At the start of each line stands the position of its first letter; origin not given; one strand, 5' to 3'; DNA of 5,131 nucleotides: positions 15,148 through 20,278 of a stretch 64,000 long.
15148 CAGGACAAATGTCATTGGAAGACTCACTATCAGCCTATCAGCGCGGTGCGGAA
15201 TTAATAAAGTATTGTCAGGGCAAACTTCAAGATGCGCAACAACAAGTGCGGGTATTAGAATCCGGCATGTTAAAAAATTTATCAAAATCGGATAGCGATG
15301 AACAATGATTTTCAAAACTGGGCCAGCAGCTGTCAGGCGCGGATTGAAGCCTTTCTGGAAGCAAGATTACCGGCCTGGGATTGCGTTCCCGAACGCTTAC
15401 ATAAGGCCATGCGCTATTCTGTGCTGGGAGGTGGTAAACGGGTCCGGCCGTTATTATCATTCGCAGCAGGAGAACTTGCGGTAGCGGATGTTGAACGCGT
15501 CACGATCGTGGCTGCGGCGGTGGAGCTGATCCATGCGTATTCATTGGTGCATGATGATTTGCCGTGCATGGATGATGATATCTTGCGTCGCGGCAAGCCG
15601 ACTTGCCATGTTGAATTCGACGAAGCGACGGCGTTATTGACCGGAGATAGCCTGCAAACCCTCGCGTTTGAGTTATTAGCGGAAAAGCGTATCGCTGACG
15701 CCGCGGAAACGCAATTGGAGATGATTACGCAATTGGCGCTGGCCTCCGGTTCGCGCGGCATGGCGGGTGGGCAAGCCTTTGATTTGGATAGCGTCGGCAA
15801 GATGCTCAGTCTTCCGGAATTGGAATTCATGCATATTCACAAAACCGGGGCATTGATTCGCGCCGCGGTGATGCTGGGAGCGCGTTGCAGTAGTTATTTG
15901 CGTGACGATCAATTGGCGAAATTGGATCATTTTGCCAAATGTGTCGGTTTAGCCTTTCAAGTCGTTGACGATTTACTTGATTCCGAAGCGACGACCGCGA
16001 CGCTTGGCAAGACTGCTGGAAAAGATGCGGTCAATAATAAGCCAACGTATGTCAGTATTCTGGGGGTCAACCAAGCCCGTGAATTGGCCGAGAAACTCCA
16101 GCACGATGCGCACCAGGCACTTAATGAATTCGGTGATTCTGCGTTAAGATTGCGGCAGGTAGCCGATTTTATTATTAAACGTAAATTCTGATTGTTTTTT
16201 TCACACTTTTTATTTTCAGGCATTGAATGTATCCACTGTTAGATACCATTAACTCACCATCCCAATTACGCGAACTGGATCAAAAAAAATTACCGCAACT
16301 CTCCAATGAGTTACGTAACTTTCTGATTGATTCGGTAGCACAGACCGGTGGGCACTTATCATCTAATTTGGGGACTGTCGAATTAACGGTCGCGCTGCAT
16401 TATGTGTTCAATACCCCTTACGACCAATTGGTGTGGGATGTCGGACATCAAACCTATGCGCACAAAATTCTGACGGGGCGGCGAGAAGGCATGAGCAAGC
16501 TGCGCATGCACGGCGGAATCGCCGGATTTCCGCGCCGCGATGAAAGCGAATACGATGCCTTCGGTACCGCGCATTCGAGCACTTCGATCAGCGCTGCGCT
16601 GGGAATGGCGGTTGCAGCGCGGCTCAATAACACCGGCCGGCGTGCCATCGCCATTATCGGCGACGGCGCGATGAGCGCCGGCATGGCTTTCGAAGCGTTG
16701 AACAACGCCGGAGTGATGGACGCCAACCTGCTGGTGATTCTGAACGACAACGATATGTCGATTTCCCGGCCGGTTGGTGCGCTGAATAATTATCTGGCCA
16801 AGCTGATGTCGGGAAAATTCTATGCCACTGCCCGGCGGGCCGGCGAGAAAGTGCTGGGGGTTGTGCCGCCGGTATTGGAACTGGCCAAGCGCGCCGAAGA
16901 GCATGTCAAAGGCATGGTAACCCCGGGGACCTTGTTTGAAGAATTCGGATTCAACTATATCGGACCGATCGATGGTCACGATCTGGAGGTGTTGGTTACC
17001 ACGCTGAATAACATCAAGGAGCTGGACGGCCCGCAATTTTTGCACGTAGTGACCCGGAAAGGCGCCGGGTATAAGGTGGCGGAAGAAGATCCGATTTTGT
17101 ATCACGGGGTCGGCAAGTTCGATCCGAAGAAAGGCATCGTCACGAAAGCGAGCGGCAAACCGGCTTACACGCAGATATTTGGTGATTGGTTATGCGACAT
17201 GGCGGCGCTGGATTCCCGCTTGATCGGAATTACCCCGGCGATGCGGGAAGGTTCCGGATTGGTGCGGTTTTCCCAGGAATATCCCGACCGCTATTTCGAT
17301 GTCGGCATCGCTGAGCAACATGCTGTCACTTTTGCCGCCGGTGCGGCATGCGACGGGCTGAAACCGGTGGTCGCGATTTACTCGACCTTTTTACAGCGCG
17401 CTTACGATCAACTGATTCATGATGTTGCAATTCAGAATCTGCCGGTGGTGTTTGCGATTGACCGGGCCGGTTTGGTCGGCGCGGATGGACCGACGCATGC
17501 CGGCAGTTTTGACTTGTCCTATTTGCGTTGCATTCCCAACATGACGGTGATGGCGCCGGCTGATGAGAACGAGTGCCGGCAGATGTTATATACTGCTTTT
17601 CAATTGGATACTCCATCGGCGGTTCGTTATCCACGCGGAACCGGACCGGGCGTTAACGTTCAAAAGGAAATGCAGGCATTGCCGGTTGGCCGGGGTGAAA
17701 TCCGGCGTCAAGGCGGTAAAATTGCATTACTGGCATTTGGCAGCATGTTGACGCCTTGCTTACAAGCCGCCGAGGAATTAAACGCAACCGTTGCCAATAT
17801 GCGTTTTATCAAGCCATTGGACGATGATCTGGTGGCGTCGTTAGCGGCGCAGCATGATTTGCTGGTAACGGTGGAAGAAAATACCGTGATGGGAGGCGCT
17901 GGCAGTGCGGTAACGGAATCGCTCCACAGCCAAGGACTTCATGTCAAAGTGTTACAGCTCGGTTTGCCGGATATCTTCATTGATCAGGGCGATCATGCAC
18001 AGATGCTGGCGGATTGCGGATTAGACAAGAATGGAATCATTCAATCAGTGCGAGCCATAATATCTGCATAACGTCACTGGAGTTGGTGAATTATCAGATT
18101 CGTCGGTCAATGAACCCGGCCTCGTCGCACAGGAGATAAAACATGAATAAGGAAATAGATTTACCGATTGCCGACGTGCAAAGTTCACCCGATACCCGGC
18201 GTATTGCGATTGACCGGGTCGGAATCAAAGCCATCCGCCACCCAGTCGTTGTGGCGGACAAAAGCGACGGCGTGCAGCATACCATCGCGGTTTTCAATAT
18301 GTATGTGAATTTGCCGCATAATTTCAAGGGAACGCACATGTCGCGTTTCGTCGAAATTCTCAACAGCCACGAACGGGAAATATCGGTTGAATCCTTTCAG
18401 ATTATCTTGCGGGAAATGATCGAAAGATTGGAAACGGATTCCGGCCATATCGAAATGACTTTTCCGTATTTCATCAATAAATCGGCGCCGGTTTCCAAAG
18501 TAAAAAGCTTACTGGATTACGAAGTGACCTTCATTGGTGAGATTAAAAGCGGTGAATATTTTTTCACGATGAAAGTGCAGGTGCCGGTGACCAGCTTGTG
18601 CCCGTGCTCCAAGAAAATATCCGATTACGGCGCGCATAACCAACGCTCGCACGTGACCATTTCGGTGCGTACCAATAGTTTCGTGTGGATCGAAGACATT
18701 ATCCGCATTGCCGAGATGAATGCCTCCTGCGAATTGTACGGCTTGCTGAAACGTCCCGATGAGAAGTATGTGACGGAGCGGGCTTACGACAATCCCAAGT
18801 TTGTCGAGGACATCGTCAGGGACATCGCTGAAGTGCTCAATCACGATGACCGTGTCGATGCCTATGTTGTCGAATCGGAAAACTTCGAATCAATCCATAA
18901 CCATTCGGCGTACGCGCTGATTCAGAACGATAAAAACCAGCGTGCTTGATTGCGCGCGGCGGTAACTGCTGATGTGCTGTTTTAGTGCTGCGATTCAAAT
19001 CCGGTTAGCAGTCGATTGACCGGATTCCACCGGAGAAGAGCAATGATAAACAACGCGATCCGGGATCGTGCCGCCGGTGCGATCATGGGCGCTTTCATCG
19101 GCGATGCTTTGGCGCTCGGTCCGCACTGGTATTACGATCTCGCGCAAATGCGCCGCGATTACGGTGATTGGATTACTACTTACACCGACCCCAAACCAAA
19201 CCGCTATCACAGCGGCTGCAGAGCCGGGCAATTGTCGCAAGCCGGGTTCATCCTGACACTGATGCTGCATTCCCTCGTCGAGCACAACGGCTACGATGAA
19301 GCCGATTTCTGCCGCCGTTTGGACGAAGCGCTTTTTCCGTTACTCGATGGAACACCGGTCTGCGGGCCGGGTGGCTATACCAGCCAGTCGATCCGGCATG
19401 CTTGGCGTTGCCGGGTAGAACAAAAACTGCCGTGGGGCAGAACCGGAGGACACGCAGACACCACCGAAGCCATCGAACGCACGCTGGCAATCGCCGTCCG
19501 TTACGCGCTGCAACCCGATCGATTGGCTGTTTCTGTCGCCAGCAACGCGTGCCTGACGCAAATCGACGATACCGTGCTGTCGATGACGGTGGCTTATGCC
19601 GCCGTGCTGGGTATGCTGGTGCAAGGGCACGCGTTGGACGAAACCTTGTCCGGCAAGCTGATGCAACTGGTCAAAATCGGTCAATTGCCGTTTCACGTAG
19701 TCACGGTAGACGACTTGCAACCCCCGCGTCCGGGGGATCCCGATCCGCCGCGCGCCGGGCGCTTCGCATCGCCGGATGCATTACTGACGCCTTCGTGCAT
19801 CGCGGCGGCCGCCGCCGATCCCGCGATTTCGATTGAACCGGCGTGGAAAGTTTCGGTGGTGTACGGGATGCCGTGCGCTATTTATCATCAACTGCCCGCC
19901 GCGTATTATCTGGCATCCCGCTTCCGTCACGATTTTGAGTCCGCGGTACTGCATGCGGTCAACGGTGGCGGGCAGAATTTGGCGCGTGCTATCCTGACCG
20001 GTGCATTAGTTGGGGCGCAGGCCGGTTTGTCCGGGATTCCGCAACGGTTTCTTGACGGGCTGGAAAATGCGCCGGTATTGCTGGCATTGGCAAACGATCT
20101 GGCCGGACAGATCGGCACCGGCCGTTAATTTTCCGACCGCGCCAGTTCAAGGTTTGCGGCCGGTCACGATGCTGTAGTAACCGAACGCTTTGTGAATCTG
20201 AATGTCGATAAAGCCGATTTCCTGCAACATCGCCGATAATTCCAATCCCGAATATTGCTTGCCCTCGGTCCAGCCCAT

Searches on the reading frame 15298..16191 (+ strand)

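Call 14: search_protein_families(library=pfam, proteins=[window:15298-16191:+], max_evalue=0.00001)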
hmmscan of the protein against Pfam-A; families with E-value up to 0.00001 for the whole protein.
window:15298-16191:+ (297 aa): 1 family
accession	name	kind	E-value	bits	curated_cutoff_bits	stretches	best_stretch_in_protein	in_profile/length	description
PF00348.22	polyprenyl_synt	-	7.5e-54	183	27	1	32-269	2-236/251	Polyprenyl synthetase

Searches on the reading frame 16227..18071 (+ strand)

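Call 14: search_protein_families(library=pfam, proteins=[window:16227-18071:+], max_evalue=0.00001)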
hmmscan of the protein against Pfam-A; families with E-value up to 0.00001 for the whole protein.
window:16227-18071:+ (614 aa): 4 families
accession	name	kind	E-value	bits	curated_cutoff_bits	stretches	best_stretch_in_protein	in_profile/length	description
PF13292.11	DXP_synthase_N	-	4.8e-124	413.5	21.2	1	5-276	1-274/274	1-deoxy-D-xylulose-5-phosphate synthase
PF02779.29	Transket_pyr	-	2.9e-50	170.7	27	1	311-472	2-171/174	Transketolase, pyrimidine binding domain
PF02780.25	Transketolase_C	-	4e-29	101.5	25.9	1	488-604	1-124/124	Transketolase, C-terminal domain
PF00676.26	E1_dh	-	1.3e-08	34.6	22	1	107-182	95-168/300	Dehydrogenase E1 component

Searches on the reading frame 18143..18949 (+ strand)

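Call 14: search_protein_families(library=pfam, proteins=[window:18143-18949:+], max_evalue=0.00001)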
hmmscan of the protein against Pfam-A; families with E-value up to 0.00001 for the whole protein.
window:18143-18949:+ (268 aa): 1 family
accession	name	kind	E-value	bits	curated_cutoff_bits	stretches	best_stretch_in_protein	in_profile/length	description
PF02649.19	GCHY-1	-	1e-101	340.3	25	1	10-258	2-260/260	Type I GTP cyclohydrolase folE2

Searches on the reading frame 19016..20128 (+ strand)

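Call 14: search_protein_families(library=pfam, proteins=[window:19016-20128:+], max_evalue=0.00001)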
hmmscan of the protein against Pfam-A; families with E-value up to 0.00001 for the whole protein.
window:19016-20128:+ (370 aa): 1 family
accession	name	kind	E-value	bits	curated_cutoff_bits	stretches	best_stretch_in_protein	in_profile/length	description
PF03747.19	ADP_ribosyl_GH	-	9.8e-52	176.8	26.2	1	21-344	1-287/287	ADP-ribosylglycohydrolase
